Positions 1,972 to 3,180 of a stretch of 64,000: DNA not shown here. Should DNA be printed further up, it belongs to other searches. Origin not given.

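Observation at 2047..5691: Tandem pair of large, lineage-specific secreted acidic proteins with an unrecognised N-terminal module fused to Calx-beta-like repeats, placed directly behind tRNA-Leu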

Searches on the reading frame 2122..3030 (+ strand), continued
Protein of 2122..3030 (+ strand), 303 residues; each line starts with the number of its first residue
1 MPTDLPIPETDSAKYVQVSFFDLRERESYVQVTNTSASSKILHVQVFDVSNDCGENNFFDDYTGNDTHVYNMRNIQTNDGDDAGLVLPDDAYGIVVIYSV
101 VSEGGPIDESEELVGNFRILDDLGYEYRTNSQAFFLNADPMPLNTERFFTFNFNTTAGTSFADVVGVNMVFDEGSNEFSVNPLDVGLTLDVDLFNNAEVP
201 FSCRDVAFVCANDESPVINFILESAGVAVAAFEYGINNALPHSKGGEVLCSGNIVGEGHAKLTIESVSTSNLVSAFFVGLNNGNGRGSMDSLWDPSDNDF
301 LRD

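Call 45: find_related_loci(query=A2, collection=metagenome_contigs, flank=10000)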
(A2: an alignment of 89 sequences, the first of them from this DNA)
Query A2 (303 aa) in metagenome_contigs; peptide patterns used: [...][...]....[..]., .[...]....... (x = any residue, [..] = any of these).
449 stretches matched a pattern; 242 encode a relative of the query (tblastn E <= 1e-3); the best 80 are kept; 73 distinct loci.
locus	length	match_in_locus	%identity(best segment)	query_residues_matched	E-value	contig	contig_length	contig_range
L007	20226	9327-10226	86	4-303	7e-177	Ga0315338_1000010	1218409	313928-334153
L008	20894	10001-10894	52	9-296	2e-88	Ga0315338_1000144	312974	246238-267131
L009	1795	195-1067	54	7-297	1e-92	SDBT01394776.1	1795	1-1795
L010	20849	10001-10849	54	20-292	8e-88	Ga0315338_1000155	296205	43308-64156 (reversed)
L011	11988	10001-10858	51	5-297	9e-88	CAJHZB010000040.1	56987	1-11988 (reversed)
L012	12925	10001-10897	50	1-295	1e-87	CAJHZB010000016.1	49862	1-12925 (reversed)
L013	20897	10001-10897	51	2-296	7e-87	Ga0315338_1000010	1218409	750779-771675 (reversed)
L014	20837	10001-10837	54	20-294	2e-86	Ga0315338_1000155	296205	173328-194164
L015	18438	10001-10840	51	11-296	3e-86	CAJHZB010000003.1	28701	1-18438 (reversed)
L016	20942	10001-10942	50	3-293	2e-85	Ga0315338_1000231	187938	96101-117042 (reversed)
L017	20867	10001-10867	48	7-296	4e-85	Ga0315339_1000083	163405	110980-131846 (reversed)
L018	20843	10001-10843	51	10-293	3e-85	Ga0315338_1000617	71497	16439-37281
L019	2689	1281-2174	52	9-298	7e-87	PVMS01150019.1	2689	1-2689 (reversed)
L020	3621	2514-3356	53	8-293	2e-85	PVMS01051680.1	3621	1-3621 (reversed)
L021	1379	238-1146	50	5-293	4e-91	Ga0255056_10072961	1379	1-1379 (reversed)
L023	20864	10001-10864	51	9-297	7e-85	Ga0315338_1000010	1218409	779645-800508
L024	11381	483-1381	83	4-303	1e-142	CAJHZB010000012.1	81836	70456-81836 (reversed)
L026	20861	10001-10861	51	7-293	2e-84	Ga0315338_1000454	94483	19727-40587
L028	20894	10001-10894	50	9-292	3e-84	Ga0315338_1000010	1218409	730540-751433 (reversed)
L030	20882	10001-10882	48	4-293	4e-84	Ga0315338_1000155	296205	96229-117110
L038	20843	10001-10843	51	9-293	7e-83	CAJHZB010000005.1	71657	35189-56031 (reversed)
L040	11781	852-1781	49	7-296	5e-82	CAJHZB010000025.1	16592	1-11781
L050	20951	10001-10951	47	7-296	2e-81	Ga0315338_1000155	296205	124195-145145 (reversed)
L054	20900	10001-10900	47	9-295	1e-80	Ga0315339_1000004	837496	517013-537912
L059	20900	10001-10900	48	18-293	2e-80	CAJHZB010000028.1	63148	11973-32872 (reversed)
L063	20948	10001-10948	45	5-293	4e-80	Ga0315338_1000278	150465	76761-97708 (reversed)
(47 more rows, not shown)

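Call 46: find_related_loci(query=A2, collection=viral_contigs, flank=10000)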
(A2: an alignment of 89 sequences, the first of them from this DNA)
Query A2 (303 aa) in viral_contigs; peptide patterns used: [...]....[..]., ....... (x = any residue, [..] = any of these).
79 stretches matched a pattern, but none encodes a relative of the query by tblastn (E <= 1e-3).

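Call 60: search_protein_families(library=ncbifam, proteins=[P0154, P0136, P0146, P0133, P0129, P0145, P0150, P0212, P0144, P0208], max_evalue=0.01)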
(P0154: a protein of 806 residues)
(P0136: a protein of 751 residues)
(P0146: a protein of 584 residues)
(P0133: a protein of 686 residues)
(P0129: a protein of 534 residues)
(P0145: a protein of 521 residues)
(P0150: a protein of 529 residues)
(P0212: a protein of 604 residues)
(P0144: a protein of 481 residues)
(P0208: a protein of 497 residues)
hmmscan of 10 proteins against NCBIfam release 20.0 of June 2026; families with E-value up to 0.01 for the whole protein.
P0154 (806 aa): 0 families

P0136 (751 aa): 6 families
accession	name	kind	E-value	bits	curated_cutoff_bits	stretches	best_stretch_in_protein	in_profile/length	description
NF033892.1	XcbB_CpsF_sero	subfamily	4.4e-05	22.9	125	1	408-485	97-175/291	XcbB/CpsF family capsular polysaccharide biosynthesis protein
NF045632.1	hydroxlase_HsaD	equivalog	0.00077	18.5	400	1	414-508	53-139/290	4,5:9,10-diseco-3-hydroxy-5,9,17-trioxoandrosta-1(10),2-diene-4-oate hydrolase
TIGR01738.1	bioH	equivalog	0.0013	18.4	206.95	1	416-493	22-89/245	pimeloyl-ACP methyl ester esterase BioH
NF050089.1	i_nPHAscl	equivalog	0.0015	17.6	300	1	420-502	40-117/288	intracellular short-chain-length polyhydroxyalkanoate depolymerase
TIGR03695.1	menH_SHCHC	equivalog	0.0016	18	208.55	1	414-507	18-107/252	2-succinyl-6-hydroxy-2,4-cyclohexadiene-1-carboxylate synthase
TIGR03230.1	lipo_lipase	equivalog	0.0028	16.5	822.75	1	364-483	16-133/442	lipoprotein lipase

P0146 (584 aa): 2 families
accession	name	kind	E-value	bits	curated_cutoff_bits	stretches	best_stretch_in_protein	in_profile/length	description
NF033662.1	acid_disulf_rpt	repeat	1.3e-21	76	41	3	386-411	3-28/32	acidic double-disulfide repeat-containing protein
NF047483.1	OM_LenF_fam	equivalog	0.0064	15.7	400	0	429-563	87-231/267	endostatin-like outer membrane lipoprotein LenF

P0133 (686 aa): 0 families

P0129 (534 aa): 0 families

P0145 (521 aa): 1 family
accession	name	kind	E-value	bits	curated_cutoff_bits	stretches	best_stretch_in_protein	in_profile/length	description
NF033662.1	acid_disulf_rpt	repeat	1.2e-17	63.3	41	3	384-408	2-26/32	acidic double-disulfide repeat-containing protein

P0150 (529 aa): 0 families

P0212 (604 aa): 1 family
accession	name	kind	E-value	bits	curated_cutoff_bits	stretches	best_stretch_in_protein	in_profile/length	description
NF033662.1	acid_disulf_rpt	repeat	2.8e-21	74.9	41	4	370-399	3-32/32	acidic double-disulfide repeat-containing protein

P0144 (481 aa): 0 families

P0208 (497 aa): 0 families

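Call 63: search_protein_families(library=pfam, proteins=[L059:130-1095:+, L030:12483-13244:+, L040:9628-10131:+, L010:11589-12668:+, L054:12357-13433:+, L011:1238-2593:-, L063:177-1691:-, L038:19646-20842:+, L059:11049-12215:-, L050:3324-4745:+], max_evalue=0.001)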
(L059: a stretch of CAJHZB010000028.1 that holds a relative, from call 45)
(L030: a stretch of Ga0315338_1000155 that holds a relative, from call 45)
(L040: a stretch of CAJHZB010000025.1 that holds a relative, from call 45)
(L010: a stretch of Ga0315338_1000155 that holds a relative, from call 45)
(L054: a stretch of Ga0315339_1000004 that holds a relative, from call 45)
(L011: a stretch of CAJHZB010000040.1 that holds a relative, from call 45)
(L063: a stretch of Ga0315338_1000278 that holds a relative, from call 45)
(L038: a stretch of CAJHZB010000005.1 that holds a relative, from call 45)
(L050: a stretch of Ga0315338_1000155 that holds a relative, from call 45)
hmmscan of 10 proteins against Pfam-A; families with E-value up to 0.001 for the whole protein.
L059:130-1095:+ (321 aa): 4 families
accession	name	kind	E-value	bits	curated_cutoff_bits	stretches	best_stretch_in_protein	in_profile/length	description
PF00005.33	ABC_tran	-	5.6e-18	66.3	25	1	9-134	6-137/137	ABC transporter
PF16326.10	ABC_tran_CTD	-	2.1e-10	41.1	32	1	254-315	6-67/69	ABC transporter C-terminal domain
PF02463.25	SMC_N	-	6.3e-06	26.2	40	1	97-168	135-205/220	RecF/RecN/SMC N terminal domain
PF13304.12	AAA_21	-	0.00026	21.6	27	1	92-166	224-304/304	AAA domain, putative AbiEii toxin, Type IV TA system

L030:12483-13244:+ (253 aa): 5 families
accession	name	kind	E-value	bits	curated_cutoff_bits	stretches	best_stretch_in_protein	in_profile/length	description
PF13561.12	adh_short_C2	-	7.4e-66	222.5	27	1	15-251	6-236/236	Enoyl-(Acyl carrier protein) reductase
PF00106.31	adh_short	-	1.5e-57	194.7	26.6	1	6-192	1-188/195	short chain dehydrogenase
PF08659.16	KR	-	1.3e-11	45.2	22.6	1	7-157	2-153/180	KR domain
PF02882.25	THF_DHG_CYH_C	-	0.00013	21.7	27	1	2-49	33-80/160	Tetrahydrofolate dehydrogenase/cyclohydrolase, NAD(P)-binding domain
PF23441.1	SDR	-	0.00049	20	27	1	6-250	8-255/258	SDR-like rossmann domain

L040:9628-10131:+ (167 aa): 1 family
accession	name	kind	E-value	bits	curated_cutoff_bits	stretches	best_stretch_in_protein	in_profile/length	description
PF06577.17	EipA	-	0.00043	20.6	30.8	1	36-152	29-144/160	Envelope integrity protein A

L010:11589-12668:+ (359 aa): 4 families
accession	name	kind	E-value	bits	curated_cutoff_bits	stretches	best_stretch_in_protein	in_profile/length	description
PF00805.28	Pentapeptide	-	2.7e-51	171.1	20.2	5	225-263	1-39/40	Pentapeptide repeats (8 copies)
PF13599.13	Pentapeptide_4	-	1.2e-11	44.9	38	0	208-252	29-73/78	Pentapeptide repeat region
PF13576.12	Pentapeptide_3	-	1.7e-11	44.6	27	0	263-305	2-47/48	Pentapeptide repeats (9 copies)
PF25296.1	Decapeptide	-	0.00062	20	45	0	220-272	20-72/74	Decapeptide repeat region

L054:12357-13433:+ (358 aa): 1 family
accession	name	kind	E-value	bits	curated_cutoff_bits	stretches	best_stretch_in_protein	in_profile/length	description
PF00155.27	Aminotran_1_2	-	1.3e-47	163.2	19.7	1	31-351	4-360/361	Aminotransferase class I and II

L011:1238-2593:- (451 aa): 9 families
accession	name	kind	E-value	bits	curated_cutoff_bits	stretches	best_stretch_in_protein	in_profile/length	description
PF00158.32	Sigma54_activat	-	8e-73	244.1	20.2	1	144-310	2-168/168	Sigma-54 interaction domain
PF00072.30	Response_reg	-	4.2e-28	98.2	30.2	1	4-113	1-109/111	Response regulator receiver domain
PF25601.1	AAA_lid_14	-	2.6e-25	88.5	27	1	315-389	1-75/87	AAA+ ATPase lid domain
PF14532.12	Sigma54_activ_2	-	7.5e-23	81.7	25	1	147-314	4-138/138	Sigma-54 interaction domain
PF02954.25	HTH_8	-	5.1e-17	61.8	22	1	411-448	5-42/42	Bacterial regulatory protein, Fis family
PF01078.27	Mg_chelatase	-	1.8e-06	28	20.3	1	160-284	18-157/207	Magnesium chelatase, subunit ChlI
PF00004.35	AAA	-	2.2e-05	25.3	21.2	1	167-285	1-110/131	ATPase family associated with various cellular activities (AAA)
PF07728.20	AAA_5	-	4.6e-05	23.9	22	1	167-285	2-123/139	AAA domain (dynein-related subfamily)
PF07724.20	AAA_2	-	0.00037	21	27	1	166-289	5-129/166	AAA domain (Cdc48 subfamily)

L063:177-1691:- (504 aa): 2 families
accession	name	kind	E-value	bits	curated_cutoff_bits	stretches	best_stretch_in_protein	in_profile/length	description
PF07690.21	MFS_1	-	1.4e-52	179.2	33.4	1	13-404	2-346/347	Major Facilitator Superfamily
PF00083.30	Sugar_tr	-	4.5e-05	23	22.3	1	60-110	64-117/452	Sugar (and other) transporter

L038:19646-20842:+ (399 aa): 2 families
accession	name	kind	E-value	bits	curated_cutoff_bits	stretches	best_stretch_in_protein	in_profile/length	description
PF00122.25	E1-E2_ATPase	-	9.7e-58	195.1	28.1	1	189-369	2-179/181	E1-E2 ATPase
PF19335.5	HMBD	-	2.4e-14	53.4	23.6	1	2-28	1-27/28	Heavy metal binding domain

L059:11049-12215:- (388 aa): 2 families
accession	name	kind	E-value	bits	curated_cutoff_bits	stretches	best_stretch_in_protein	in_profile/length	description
PF00899.27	ThiF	-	4.7e-83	278.4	28.1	1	13-247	1-237/238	ThiF family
PF00581.25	Rhodanese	-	3.7e-21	75.9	22.2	1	289-379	1-101/102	Rhodanese-like domain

L050:3324-4745:+ (473 aa): 3 families
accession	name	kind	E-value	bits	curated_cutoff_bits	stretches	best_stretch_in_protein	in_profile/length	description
PF00353.25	HemolysinCabind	-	5.6e-21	74.6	23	4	50-84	2-36/36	RTX calcium-binding nonapeptide repeat (4 copies)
PF01391.23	Collagen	-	3.9e-09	36.6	27.2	1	268-325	1-58/60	Collagen triple helix repeat (20 copies)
PF23657.1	DUF7151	-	3.4e-07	30.6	27.2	1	157-208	2-46/46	Domain of unknown function (DUF7151)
